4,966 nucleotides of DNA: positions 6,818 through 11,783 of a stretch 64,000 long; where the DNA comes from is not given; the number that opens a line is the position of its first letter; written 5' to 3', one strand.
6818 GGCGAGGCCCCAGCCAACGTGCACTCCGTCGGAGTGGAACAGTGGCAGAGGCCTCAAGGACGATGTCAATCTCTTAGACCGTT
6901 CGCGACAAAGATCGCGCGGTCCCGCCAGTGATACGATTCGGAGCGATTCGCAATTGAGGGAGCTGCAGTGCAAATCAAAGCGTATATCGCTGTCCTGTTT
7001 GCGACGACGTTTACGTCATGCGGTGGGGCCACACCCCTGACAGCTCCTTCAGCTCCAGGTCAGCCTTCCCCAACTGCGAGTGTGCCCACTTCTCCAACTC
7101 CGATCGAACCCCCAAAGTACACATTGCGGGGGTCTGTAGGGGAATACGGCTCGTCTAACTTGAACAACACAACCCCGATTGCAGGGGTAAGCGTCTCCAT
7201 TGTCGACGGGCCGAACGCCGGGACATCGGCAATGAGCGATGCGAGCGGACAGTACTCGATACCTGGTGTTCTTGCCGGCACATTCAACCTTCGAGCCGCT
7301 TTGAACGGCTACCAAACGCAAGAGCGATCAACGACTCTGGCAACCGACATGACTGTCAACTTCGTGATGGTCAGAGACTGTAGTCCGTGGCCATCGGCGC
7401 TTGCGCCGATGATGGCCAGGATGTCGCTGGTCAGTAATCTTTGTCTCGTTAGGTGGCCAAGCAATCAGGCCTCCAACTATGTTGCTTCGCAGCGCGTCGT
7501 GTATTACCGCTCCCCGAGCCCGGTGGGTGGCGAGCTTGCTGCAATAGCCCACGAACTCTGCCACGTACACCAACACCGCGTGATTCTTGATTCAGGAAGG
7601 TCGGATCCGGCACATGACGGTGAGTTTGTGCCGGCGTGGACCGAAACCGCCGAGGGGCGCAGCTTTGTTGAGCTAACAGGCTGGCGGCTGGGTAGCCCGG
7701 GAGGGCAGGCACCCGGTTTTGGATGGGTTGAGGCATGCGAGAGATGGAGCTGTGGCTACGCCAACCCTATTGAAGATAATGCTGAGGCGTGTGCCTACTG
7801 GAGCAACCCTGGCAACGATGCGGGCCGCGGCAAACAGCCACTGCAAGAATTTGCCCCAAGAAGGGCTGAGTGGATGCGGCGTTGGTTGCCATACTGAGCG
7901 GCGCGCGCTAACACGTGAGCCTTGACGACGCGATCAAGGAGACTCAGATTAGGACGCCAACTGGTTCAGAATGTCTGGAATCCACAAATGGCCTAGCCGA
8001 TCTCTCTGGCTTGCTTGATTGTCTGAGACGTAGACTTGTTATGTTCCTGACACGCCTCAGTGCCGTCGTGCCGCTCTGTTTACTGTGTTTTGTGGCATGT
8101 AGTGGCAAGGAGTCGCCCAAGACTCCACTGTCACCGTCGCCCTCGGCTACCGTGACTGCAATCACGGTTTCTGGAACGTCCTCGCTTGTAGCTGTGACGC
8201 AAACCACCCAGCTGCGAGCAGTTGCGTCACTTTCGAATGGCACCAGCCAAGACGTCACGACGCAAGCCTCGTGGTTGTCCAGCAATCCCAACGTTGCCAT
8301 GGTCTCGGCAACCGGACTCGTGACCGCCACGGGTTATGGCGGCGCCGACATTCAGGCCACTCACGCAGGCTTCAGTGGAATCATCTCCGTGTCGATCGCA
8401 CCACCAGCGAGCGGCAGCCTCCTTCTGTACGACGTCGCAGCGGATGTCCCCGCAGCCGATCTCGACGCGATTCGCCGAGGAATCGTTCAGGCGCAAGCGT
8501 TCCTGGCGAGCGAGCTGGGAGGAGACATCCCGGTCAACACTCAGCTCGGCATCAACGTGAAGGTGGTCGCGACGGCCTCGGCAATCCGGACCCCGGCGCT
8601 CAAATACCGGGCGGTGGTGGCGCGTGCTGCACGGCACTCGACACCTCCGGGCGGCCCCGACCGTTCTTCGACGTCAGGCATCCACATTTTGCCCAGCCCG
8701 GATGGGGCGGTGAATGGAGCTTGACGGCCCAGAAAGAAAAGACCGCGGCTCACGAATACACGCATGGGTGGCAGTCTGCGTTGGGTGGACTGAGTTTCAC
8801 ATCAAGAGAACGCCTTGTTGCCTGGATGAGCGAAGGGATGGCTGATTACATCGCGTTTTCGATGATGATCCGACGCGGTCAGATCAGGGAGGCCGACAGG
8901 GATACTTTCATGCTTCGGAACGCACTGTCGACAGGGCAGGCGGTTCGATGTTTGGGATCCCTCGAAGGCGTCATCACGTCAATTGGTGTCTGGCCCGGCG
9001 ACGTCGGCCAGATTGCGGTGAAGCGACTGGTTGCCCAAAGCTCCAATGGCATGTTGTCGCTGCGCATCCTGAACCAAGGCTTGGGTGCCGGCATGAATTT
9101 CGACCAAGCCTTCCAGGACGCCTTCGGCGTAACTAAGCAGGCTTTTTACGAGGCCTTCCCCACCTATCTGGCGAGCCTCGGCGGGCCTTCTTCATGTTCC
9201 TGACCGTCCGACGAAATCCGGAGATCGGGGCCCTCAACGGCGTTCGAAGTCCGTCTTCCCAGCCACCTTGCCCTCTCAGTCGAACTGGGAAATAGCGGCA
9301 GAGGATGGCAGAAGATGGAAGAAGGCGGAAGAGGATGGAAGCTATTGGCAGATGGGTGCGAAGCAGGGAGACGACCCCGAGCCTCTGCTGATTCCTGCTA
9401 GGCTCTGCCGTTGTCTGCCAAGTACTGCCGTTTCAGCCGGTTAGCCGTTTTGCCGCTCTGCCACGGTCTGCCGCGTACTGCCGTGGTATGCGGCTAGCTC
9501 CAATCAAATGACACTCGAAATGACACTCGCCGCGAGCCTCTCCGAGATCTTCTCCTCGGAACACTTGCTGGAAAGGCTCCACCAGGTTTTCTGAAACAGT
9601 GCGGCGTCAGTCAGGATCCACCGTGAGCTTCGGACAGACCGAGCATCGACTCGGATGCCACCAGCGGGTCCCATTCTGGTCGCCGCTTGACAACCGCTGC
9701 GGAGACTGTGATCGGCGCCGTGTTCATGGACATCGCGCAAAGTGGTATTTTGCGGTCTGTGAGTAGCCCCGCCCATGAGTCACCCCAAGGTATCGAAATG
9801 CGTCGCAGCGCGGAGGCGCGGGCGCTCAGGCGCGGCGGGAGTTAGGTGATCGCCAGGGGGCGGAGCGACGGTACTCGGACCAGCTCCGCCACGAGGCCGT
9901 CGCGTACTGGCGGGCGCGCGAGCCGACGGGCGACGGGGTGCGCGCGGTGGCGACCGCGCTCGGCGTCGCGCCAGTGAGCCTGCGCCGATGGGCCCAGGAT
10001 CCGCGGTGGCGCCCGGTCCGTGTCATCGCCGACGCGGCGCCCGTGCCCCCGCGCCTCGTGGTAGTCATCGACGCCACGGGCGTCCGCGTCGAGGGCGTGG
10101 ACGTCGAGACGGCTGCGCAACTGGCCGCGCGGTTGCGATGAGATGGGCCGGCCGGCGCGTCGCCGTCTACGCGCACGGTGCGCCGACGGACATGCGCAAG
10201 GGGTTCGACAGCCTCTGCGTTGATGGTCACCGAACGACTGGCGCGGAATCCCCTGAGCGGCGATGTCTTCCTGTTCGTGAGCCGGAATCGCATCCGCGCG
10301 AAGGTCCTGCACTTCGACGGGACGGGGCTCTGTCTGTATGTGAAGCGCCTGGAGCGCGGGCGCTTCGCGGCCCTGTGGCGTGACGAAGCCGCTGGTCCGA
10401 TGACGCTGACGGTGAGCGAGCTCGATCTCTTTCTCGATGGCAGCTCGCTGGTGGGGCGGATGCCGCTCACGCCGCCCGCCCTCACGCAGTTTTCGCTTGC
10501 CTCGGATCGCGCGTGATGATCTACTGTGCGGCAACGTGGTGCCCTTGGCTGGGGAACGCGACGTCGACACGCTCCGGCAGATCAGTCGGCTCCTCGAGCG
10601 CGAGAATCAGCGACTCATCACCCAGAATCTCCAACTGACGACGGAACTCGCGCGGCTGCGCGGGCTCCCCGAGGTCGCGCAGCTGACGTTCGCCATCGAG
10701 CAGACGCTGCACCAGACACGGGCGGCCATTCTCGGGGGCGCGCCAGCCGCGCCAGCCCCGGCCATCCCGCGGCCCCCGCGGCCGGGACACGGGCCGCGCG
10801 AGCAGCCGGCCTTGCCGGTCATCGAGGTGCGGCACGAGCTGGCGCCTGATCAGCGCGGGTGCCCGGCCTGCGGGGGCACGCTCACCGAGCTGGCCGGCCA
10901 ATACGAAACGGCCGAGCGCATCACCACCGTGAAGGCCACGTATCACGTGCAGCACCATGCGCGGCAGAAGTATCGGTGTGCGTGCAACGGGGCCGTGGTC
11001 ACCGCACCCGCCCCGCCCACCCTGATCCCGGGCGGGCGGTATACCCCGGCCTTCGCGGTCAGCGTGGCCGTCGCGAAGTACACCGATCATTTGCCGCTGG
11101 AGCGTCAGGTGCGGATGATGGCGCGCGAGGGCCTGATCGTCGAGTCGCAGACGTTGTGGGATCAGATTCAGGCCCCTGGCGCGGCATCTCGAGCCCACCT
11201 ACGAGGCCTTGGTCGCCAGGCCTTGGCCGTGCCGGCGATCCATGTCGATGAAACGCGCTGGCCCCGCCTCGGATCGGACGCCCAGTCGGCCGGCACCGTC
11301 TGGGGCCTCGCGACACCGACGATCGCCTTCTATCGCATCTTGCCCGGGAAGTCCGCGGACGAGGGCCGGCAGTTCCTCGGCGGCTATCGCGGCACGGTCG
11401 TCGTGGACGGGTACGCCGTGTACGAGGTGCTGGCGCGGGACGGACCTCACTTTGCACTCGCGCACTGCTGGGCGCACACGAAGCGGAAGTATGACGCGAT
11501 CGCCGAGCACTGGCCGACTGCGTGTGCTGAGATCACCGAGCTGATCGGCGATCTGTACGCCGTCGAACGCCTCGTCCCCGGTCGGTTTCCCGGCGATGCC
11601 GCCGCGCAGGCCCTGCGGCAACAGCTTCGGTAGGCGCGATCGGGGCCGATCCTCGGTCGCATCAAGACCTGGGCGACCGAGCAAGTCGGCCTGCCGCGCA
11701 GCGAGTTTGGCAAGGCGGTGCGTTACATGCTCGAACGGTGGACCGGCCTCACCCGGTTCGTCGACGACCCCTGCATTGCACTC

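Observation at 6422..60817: ~0.45-0.69 kb direct repeats bracket a 53.7-kb segment, and the coding part diverged almost only at synonymous sites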

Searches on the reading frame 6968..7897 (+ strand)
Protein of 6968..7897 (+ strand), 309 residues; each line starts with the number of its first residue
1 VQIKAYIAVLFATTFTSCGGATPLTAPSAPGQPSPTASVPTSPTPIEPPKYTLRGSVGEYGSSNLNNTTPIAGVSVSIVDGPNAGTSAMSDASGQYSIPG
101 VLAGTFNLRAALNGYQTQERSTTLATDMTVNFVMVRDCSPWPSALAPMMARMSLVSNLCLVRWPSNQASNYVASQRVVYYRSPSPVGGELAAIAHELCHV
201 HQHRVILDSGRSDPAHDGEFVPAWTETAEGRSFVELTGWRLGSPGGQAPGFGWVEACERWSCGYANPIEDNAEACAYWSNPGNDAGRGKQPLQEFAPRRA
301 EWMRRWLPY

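Call 5: search_protein_families(library=pfam, proteins=[window:6968-7897:+], max_evalue=0.01)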
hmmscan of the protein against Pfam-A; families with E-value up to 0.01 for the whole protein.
window:6968-7897:+ (309 aa): 2 families
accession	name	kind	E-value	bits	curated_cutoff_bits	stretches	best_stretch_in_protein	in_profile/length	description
PF13620.12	CarboxypepD_reg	-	2.8e-11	44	32.3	1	67-134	10-81/82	Carboxypeptidase regulatory-like domain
PF13715.12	CarbopepD_reg_2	-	2.4e-09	37.5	32.2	1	66-133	9-75/88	CarboxypepD_reg-like domain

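Call 50: find_encoding_contigs(protein=window:6968-7897:+, flank=10000, max_places=6)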
Protein window:6968-7897:+ (309 aa): 1 contig read that carries it; 1 place shown.
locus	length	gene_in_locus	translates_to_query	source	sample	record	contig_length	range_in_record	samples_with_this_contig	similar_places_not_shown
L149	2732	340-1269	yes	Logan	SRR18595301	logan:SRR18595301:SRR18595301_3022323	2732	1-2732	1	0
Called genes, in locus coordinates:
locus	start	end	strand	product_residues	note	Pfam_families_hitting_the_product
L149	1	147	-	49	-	?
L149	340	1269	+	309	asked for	PF13620:CarboxypepD_reg, PF13715:CarbopepD_reg_2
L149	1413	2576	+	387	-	PF02368:Big_2, PF26918:Ig_Eae (weak)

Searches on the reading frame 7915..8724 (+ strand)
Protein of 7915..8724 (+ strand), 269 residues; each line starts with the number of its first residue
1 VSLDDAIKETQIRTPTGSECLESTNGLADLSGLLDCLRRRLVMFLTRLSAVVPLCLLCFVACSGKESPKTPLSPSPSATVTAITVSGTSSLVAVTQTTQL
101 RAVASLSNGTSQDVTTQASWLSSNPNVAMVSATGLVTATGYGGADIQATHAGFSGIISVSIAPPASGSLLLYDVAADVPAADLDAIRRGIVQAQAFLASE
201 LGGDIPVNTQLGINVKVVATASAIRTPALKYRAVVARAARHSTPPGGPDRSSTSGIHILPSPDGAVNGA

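Call 5: search_protein_families(library=pfam, proteins=[window:7915-8724:+], max_evalue=0.01)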
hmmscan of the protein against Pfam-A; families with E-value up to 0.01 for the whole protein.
window:7915-8724:+ (269 aa): 1 family
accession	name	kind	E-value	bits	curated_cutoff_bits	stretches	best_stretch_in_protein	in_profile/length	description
PF02368.24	Big_2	-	2.6e-08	34.1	22.8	1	80-149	2-67/79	Bacterial Ig-like domain (group 2)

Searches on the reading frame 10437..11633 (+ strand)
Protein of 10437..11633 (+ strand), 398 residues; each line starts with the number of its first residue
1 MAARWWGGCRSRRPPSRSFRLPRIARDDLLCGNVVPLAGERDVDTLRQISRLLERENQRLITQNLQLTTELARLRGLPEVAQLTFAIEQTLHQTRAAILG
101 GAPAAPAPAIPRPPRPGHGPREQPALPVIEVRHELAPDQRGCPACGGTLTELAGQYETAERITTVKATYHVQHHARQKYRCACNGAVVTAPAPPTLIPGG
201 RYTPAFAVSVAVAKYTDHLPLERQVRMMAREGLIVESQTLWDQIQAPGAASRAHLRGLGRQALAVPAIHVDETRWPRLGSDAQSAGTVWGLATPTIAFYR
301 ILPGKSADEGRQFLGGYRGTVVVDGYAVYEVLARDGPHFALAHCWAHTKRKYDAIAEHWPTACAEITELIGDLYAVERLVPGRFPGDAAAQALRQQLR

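Call 9: search_protein_families(library=pfam, proteins=[window:10437-11633:+], max_evalue=0.01)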
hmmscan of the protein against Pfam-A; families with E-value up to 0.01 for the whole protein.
window:10437-11633:+ (398 aa): 2 families
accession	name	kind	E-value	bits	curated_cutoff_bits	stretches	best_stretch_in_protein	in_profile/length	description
PF03050.20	DDE_Tnp_IS66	-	2.5e-36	126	23.1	1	200-395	2-202/284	Transposase IS66 family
PF13005.12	zf-IS66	-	6.7e-08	33.3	27.3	1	140-183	2-45/46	zinc-finger binding domain of transposase IS66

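Call 71: search_protein_families(library=ncbifam, proteins=[window:10437-11633:+], max_evalue=0.01)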
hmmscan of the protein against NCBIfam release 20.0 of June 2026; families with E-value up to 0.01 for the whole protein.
window:10437-11633:+ (398 aa): 2 families
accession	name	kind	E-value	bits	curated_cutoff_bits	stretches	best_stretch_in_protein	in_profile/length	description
NF033517.1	transpos_IS66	equivalog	7.7e-59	199.7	180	1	114-396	3-277/387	IS66 family transposase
NF033550.5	transpos_ISL3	equivalog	1.6e-05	24.2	180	1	132-335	3-196/370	ISL3 family transposase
